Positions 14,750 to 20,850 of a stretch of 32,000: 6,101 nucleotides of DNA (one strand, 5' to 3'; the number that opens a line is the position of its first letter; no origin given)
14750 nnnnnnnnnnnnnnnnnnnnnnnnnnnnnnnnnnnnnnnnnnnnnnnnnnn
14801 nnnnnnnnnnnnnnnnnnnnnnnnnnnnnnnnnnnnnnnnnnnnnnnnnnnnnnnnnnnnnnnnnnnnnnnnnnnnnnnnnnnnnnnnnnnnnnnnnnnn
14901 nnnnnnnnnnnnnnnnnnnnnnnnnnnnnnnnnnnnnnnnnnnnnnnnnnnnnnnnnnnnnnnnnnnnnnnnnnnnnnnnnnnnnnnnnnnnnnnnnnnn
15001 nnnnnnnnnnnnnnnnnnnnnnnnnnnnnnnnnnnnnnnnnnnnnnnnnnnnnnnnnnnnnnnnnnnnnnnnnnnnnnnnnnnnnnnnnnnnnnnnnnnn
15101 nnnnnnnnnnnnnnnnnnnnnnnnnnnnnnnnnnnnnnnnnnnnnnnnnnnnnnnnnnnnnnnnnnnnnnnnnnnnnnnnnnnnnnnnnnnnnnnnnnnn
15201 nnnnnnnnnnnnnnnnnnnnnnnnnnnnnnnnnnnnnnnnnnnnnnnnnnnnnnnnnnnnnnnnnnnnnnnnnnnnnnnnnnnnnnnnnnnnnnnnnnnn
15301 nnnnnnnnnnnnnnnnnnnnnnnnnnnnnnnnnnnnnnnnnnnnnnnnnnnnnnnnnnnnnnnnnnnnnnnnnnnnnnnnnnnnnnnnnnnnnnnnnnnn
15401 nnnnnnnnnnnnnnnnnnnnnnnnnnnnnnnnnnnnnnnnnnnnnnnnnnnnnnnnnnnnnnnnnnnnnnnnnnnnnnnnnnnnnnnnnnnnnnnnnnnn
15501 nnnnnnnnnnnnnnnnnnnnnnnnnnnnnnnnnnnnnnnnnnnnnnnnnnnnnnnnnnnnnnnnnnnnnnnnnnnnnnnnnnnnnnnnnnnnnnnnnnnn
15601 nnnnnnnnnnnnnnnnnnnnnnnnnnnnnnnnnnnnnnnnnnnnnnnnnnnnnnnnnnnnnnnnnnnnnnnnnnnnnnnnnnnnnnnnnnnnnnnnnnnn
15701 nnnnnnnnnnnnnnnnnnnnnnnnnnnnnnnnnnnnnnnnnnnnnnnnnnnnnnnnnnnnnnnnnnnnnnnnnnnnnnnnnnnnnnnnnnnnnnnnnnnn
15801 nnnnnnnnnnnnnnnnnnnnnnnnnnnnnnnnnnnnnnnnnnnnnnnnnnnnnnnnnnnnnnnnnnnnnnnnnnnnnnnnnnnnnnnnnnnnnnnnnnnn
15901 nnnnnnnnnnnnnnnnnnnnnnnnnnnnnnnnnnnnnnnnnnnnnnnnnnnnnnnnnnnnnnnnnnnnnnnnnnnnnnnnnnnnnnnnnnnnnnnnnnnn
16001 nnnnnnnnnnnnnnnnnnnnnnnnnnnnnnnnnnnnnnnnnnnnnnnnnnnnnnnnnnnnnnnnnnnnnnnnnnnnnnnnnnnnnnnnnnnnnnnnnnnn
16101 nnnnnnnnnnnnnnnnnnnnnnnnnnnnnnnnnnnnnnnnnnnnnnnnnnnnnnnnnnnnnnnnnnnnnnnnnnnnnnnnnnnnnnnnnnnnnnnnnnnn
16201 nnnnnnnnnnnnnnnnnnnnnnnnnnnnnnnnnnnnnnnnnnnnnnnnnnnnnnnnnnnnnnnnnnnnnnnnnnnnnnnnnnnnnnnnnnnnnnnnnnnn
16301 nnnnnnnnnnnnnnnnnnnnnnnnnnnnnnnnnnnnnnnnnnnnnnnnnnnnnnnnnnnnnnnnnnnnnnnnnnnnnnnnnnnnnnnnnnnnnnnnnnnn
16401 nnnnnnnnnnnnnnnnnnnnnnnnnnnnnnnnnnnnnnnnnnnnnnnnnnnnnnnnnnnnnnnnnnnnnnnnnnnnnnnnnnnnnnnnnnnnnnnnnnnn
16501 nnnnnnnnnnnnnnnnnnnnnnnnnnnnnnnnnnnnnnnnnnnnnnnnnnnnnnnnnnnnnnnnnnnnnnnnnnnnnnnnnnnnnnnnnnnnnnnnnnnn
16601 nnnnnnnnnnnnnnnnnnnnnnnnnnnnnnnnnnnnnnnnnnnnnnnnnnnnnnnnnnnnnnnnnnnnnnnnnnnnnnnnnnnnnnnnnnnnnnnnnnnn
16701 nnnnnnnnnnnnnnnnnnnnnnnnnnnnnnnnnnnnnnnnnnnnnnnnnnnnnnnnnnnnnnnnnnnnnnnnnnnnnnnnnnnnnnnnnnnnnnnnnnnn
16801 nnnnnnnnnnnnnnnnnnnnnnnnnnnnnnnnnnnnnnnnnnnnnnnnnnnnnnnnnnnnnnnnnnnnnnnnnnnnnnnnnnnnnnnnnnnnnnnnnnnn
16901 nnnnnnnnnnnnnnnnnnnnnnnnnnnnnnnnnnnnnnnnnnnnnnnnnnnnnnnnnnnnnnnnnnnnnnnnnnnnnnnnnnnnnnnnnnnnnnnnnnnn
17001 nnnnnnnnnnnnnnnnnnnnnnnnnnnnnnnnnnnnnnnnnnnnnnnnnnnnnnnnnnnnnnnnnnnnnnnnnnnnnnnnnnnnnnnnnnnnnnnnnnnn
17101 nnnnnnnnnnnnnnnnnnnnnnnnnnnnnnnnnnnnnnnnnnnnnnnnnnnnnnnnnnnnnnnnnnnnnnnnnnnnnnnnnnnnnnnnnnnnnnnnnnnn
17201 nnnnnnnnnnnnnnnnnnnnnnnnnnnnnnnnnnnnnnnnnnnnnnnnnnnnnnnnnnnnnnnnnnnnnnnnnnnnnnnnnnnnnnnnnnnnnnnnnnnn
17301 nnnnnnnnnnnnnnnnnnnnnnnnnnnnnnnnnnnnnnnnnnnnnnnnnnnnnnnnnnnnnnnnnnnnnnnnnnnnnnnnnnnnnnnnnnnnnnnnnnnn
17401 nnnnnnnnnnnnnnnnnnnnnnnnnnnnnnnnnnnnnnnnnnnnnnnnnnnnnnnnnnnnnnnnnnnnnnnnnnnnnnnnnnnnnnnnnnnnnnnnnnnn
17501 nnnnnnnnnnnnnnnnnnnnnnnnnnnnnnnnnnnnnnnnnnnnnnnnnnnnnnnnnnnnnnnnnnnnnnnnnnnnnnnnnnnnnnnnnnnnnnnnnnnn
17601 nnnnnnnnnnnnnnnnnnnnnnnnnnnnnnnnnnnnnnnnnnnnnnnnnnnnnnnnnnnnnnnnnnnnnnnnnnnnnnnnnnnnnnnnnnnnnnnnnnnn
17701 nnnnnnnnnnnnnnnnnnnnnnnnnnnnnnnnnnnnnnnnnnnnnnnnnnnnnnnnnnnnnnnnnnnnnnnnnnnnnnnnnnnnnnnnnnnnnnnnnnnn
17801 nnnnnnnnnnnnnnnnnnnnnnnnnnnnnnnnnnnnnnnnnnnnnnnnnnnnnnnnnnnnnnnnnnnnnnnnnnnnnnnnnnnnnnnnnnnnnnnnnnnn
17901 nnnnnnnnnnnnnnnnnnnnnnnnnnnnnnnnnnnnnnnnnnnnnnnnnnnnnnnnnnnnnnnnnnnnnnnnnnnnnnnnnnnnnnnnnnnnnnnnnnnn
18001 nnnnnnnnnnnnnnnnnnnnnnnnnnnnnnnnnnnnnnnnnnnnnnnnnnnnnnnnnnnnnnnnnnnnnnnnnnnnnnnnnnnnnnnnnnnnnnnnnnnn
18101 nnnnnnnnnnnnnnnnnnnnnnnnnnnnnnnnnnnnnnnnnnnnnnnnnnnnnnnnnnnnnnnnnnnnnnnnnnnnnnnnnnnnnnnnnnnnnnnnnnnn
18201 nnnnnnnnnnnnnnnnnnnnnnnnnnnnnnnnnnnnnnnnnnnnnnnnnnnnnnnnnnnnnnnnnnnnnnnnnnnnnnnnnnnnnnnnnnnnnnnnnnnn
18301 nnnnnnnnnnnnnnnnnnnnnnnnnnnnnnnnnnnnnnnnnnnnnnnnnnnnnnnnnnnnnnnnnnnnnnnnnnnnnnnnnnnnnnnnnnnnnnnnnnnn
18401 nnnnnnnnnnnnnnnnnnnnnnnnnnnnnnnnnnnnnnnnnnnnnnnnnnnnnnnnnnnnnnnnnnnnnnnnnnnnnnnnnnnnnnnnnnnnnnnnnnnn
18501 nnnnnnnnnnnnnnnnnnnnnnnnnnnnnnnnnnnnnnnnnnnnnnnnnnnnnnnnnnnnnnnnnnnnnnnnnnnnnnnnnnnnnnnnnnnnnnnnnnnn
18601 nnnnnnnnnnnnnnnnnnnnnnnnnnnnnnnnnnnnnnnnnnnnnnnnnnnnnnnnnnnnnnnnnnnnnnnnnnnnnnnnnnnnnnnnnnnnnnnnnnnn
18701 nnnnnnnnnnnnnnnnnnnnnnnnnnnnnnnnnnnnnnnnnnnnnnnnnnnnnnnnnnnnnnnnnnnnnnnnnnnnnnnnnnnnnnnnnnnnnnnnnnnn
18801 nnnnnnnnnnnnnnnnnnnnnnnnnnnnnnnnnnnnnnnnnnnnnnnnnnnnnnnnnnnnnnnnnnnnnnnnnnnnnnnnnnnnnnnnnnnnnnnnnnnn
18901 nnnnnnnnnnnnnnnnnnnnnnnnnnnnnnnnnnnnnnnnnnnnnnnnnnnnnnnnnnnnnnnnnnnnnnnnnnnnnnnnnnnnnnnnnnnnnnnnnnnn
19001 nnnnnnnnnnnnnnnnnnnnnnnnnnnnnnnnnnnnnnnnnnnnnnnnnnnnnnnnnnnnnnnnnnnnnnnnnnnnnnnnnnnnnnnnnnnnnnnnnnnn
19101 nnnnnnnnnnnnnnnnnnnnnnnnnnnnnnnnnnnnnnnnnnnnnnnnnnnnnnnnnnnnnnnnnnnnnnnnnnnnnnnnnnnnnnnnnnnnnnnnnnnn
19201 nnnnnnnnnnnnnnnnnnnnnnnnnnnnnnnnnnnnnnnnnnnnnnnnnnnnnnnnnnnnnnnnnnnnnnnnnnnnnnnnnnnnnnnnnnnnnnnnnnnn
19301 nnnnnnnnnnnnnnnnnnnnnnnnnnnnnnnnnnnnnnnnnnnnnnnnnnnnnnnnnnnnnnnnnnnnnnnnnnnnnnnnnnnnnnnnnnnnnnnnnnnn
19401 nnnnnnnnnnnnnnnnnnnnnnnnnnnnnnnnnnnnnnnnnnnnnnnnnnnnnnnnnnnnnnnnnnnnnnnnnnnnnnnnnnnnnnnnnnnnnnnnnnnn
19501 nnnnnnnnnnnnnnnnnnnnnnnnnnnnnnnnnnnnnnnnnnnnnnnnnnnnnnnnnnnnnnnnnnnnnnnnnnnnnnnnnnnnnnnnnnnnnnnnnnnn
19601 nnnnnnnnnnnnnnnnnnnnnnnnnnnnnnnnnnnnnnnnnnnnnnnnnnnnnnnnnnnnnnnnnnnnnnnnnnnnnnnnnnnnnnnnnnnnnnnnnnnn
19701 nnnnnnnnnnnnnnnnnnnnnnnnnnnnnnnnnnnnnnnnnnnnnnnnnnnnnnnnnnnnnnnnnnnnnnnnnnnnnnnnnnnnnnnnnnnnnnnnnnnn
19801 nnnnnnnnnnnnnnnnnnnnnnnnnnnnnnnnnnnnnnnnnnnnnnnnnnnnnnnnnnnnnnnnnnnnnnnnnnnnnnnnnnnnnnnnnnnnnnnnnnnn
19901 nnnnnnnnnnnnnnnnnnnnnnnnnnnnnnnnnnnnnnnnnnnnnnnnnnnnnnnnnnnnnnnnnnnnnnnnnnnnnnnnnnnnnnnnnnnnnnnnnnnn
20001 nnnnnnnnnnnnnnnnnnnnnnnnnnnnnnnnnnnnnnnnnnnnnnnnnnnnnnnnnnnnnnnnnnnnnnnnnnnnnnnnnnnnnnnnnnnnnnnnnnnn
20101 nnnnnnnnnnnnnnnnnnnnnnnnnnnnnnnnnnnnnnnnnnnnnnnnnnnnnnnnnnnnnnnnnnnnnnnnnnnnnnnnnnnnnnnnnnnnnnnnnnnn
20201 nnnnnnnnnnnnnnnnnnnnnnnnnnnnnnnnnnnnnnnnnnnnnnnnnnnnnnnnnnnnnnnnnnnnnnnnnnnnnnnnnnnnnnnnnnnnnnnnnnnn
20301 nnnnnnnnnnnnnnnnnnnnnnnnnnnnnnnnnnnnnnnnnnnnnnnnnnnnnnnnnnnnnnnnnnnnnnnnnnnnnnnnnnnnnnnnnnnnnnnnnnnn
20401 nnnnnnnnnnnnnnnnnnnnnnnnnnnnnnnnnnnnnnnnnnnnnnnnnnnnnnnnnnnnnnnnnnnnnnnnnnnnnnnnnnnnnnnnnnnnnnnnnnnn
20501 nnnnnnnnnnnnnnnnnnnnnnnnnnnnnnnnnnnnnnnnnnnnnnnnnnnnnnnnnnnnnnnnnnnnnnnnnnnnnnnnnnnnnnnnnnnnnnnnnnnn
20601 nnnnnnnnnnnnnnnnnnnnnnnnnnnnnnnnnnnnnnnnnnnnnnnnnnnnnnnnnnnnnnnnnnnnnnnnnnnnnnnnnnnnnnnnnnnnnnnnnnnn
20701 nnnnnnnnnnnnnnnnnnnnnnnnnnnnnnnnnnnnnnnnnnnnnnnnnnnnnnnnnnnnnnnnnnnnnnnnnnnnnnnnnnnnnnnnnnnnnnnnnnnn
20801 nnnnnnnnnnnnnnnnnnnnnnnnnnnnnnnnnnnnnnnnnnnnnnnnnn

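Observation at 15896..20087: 0.89-kb near-identical direct repeats of the methyltransferase 3' part flank a 2.4-kb insert (period exactly 3,290 bp): the footprint of a single-crossover (Campbell-type) integration or partial duplication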

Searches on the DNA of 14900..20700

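Call 29: search_rna_families(source=window, start=14900, end=20700, threshold=evalue, max_evalue=1)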
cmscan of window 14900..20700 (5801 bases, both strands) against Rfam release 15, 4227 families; matches with E-value up to 1: 2.
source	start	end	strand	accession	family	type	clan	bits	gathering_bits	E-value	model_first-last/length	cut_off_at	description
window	15996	16114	-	RF01946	KCNQ1OT1_1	Gene; lncRNA;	-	13.9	70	0.14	1-464/464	no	KCNQ1 overlapping transcript 1 conserved region 1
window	19286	19404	-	RF01946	KCNQ1OT1_1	Gene; lncRNA;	-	13.9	70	0.14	1-464/464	no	KCNQ1 overlapping transcript 1 conserved region 1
